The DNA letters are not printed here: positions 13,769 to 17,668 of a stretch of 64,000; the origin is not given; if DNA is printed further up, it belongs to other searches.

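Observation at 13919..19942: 2007-aa protein with two separate HATPase_c-like modules at opposite ends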

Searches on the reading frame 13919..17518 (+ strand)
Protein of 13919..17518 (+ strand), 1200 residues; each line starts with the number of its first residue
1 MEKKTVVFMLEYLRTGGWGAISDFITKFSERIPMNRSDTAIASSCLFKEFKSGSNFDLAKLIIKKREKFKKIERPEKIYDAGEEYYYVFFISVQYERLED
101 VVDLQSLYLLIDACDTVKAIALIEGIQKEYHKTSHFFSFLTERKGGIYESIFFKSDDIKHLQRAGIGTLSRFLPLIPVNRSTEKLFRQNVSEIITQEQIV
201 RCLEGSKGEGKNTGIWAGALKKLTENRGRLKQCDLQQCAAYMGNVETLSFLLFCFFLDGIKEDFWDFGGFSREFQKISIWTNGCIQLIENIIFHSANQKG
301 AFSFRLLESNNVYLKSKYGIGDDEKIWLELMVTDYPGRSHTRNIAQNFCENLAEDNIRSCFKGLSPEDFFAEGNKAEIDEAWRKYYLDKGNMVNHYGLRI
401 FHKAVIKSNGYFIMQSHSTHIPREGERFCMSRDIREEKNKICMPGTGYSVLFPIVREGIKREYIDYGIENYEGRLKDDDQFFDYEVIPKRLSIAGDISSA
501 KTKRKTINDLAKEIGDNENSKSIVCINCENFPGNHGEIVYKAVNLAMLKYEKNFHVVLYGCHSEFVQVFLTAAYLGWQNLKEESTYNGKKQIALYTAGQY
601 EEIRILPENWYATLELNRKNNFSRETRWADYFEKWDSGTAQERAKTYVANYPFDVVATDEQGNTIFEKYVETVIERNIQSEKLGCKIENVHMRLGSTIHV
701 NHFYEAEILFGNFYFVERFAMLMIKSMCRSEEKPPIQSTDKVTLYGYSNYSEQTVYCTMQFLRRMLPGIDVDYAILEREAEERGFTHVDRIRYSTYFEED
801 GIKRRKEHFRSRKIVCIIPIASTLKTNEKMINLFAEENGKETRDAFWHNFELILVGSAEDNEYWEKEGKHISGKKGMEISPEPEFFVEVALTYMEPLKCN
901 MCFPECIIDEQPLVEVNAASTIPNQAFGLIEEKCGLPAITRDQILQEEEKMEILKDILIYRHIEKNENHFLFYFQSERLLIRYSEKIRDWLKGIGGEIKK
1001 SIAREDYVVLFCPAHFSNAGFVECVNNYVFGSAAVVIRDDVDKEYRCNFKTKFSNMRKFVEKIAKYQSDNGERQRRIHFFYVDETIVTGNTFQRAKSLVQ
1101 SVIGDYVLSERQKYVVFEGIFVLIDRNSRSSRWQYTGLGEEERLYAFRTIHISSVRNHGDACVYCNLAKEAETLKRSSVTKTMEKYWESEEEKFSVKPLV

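Call 39: search_protein_families(library=pfam, alignment_id=A5, max_evalue=0.1)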
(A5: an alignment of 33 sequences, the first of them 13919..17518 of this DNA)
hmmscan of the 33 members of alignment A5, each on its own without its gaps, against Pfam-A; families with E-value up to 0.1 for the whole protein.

A. member 1, window:13919-17518:+ (1200 aa): 0 families

B. families by the number of members that match (of 33 scanned): 7 families
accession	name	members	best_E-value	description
PF00359.27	PTS_EIIA_2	1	0.0083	Phosphoenolpyruvate-dependent sugar phosphotransferase system, EIIA 2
PF24840.1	NTF2_SigF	1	0.009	SigF NTF2-like domain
PF02518.31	HATPase_c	1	0.013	Histidine kinase-, DNA gyrase B-, and HSP90-like ATPase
PF03433.18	EspA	1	0.041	EspA-like secreted protein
PF18423.6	zf_CopZ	1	0.061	Zinc binding domain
PF01956.21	EMC3_TMCO1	1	0.071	Integral membrane protein EMC3/TMCO1-like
PF09149.16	DUF1935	1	0.097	Domain of unknown function (DUF1935)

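Call 74: predict_structure(alignment_id=A8)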
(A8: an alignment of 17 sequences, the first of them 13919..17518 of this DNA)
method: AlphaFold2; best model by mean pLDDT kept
length: 1200 residues; sequences in the alignment: 17
mean_pLDDT: 74.2   pTM: 0.45
mean pLDDT of the five models: 74.2, 73.2, 72.5, 72.1, 68.3
residues with pLDDT >= 90: 130; 70-90: 698; 50-70: 231; < 50: 141
segments of 3 or more residues with pLDDT < 50: 458-478, 623-625, 638-645, 678-698, 780-786, 906-939, 960-971, 1106-1112, 1153-1164, 1196-1200
pLDDT, mean of each block of 10 residues (from residue 1): 80 79 87 84 83 81 90 83 78 89 90 82 92 87 81 92 67 81 88 87 75 74 86 87 90 85 80 85 87 83 82 77 77 80 84 82 84 74 74 62 82 86 82 54 86 65 30 43 80 73 86 73 88 88 85 82 90 82 59 85 83 74 58 60 54 85 86 60 42 43 55 79 85 78 83 84 79 78 53 77 83 88 78 88 89 71 79 79 85 57 44 30 28 37 68 64 34 67 87 86 81 76 89 83 70 72 66 72 69 79 55 68 75 70 81 40 50 63 71 52
secondary structure, 60 per line:
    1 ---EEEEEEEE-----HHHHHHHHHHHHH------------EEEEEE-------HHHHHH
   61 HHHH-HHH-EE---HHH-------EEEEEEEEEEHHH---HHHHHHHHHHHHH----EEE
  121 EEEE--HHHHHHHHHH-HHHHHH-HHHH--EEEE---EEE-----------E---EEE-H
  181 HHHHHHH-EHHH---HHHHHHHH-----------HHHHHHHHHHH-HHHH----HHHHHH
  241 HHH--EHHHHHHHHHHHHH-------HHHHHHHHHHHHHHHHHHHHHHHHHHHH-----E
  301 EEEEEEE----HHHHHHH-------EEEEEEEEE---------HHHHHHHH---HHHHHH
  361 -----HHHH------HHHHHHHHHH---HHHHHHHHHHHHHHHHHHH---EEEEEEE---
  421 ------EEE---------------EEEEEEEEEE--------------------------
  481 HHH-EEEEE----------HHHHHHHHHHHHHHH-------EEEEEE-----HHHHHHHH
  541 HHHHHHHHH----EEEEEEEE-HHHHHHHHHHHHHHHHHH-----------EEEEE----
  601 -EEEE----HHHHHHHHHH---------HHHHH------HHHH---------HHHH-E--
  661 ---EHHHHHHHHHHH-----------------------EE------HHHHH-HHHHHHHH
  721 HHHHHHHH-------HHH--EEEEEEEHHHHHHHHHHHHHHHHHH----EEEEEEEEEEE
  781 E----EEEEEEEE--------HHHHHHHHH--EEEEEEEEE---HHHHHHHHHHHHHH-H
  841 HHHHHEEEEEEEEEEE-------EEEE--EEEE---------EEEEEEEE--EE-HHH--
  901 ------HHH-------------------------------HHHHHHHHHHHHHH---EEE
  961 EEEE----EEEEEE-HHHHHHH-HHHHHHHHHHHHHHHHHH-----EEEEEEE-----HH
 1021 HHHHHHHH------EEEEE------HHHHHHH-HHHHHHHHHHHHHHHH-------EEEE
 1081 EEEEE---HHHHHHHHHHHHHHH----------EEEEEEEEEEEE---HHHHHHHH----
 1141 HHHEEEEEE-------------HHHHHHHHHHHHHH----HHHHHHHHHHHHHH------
elements in order (helices of 4 or more, strands of 3 or more residues): E4-11 H17-29 E42-47 H55-64 E85-94 H101-113 E118-124 H127-136 H138-143 H145-148 E151-154 E158-160 E176-178 H180-187 H196-203 H215-225 H227-230 H235-243 H247-259 H267-294 E300-307 H312-318 E326-334 H344-351 H355-360 H366-369 H376-385 H389-407 E411-417 E427-429 E445-454 E485-489 H500-514 E522-527 H533-549 E554-561 H563-580 E592-596 E602-605 H610-619 H629-633 H640-643 H653-656 H665-675 H707-711 H713-728 E741-747 H748-765 E770-781 E786-793 H802-810 E813-821 H825-838 H840-845 E846-856 E864-867 E870-873 E883-890 H941-954 E958-964 E969-974 H976-982 H984-1001 E1007-1013 H1019-1028 E1035-1039 H1046-1052 H1054-1069 E1077-1085 H1089-1103 E1114-1125 H1129-1136 E1144-1149 H1163-1176 H1181-1194

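Call 79: fold_search(model_id=the predicted structure, library=pdb)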
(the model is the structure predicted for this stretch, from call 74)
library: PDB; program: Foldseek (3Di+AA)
matches with E <= 10: 1189; with E <= 0.001: 6
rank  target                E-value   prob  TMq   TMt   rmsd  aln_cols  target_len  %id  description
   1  2ps1_A                2.0e-04  1.00  0.11  0.49   6.0       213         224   12  S. cerevisiae orotate phosphoribosyltransferase complexed with orotic acid and PRPP (released 2008-01-15)
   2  1vch_D                3.3e-04  1.00  0.10  0.55   8.1       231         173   10  Crystal Structure of a Phosphoribosyltransferase-related protein from Thermus thermophilus (released 2005-03-22)
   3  1vdm_A                7.1e-04  1.00  0.09  0.54   5.4       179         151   14  Crystal structure of purine phosphoribosyltransferase from Pyrococcus horikoshii Ot3 (released 2005-05-24)
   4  5knr_B                7.9e-04  1.00  0.09  0.44   6.9       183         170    9  E. coli HPRT in complexed with 9-[(N-phosphonoethyl-N-phosphonoethoxyethyl)-2-aminoethyl]-guanine (released 2017-07-19)
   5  5knt_B                8.3e-04  1.00  0.09  0.40   8.0       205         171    9  Crystal structure of E. coli hypoxanthine phosphoribosyltransferase in complexed with 2-((2,3-Dihydroxypropyl)(2-(hypo (released 2017-07-19)
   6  6tay                  8.3e-04  0.15  0.08  0.04  36.2      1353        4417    9  Mouse RNF213 mutant R4753K modeling the Moyamoya-disease-related Human variant R4810K (released 2020-07-01)
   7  5knr_A                1.3e-03  1.00  0.08  0.40   7.2       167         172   11  E. coli HPRT in complexed with 9-[(N-phosphonoethyl-N-phosphonoethoxyethyl)-2-aminoethyl]-guanine (released 2017-07-19)
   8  1vdm_G                1.7e-03  1.00  0.09  0.48   6.3       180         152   11  Crystal structure of purine phosphoribosyltransferase from Pyrococcus horikoshii Ot3 (released 2005-05-24)
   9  1z7g_D                1.7e-03  1.00  0.09  0.41   6.1       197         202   11  Free human HGPRT (released 2005-08-02)
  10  5kns_B                1.7e-03  1.00  0.09  0.42   6.8       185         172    8  E coli hypoxanthine guanine phosphoribosyltransferase in complexed with 9-[(N-phosphonoethyl-N-phosphonoethoxyethyl)-2 (released 2017-07-19)
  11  8fx3_B                2.1e-03  1.00  0.10  0.39   9.2       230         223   10  Crystal structure of the Trypanosoma cruzi hypoxanthine-guanine-xanthine phosphoribosyltransferase (HGXPRT), isoform D (released 2023-07-19)
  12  5knv_A                2.2e-03  1.00  0.08  0.47   4.9       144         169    9  E coli hypoxanthine guanine phosphoribosyltransferase in complexed with 9-[(N-Phosphonoethyl-N-phosphonobutyl)-2-amino (released 2017-07-19)
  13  1g9t_A                2.7e-03  1.00  0.09  0.47   6.3       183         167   10  CRYSTAL STRUCTURE OF E.COLI HPRT-GMP COMPLEX (released 2002-08-28)
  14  1i0l_A                2.7e-03  1.00  0.09  0.40   7.6       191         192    8  ANALYSIS OF AN INVARIANT ASPARTIC ACID IN HPRTS-ASPARAGINE MUTANT (released 2002-05-29)
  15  5knx_A                2.8e-03  1.00  0.08  0.44   5.7       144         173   11  Crystal structure of E. coli hypoxanthine phosphoribosyltransferase in complexed with {[(2-[(Hypoxanthin-9H-yl)methyl] (released 2017-07-19)
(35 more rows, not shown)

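Call 90: fold_search(model_id=the predicted structure, library=viral)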
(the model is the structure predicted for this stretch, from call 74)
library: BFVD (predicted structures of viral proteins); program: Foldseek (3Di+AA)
matches with E <= 10: 580; with E <= 0.001: 1
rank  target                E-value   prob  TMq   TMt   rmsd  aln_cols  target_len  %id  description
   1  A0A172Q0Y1            9.9e-04  0.99  0.12  0.31  23.1       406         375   11  Adenine/guanine phosphoribosyltransferase [Acinetobacter phage vB_AbaM_ME3]
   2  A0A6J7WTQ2            1.4e-03  1.00  0.13  0.56   6.0       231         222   10  PyrE Orotate phosphoribosyltransferase [uncultured Caudovirales phage]
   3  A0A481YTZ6            2.0e-03  0.91  0.10  0.26  23.3       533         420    7  Phosphoribosyl transferase [Marseillevirus LCMAC101]
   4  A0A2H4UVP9            3.8e-03  0.99  0.09  0.27  18.5       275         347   11  Phosphoribosyl transferase [Bodo saltans virus]
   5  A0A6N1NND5            4.4e-03  1.00  0.09  0.26   6.4       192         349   11  Phosphoribosyl transferase domain protein [Tupanvirus soda lake]
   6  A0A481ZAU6            5.4e-03  0.98  0.09  0.42  11.1       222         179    6  Phosphoribosyl transferase domain protein [Pithovirus LCPAC304]
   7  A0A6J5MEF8            7.0e-03  0.96  0.09  0.39   8.1       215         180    7  Hpt Hypoxanthine-guanine phosphoribosyltransferase [uncultured Caudovirales phage]
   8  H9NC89                9.5e-03  0.95  0.09  0.33  21.5       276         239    8  (no name in the UniProt tables at hand)
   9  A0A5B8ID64            1.6e-02  1.00  0.09  0.57   5.2       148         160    9  orotate phosphoribosyltransferase (Fragment) [Mimiviridae sp. ChoanoV1]
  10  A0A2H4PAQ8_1          1.7e-02  0.16  0.08  0.10  25.6       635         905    8  (no name in the UniProt tables at hand)
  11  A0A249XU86            1.9e-02  0.85  0.07  0.31  25.7       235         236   12  Phosphoribosyl transferase [Mycobacterium phage Kimona]
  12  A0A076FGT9            2.0e-02  0.08  0.07  0.08  35.4       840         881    9  Putative DNA mismatch repair ATPase [Aureococcus anophagefferens virus]
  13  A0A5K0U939            2.8e-02  0.84  0.08  0.20  24.2       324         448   10  adenine phosphoribosyltransferase [Yasminevirus sp. GU-2018]
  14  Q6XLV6                3.2e-02  0.20  0.07  0.12  24.2       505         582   10  histidine kinase [Feldmannia irregularis virus a]
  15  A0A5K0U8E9            4.2e-02  0.21  0.07  0.08  26.8       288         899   10  AAA-domain-containing protein [Yasminevirus sp. GU-2018]
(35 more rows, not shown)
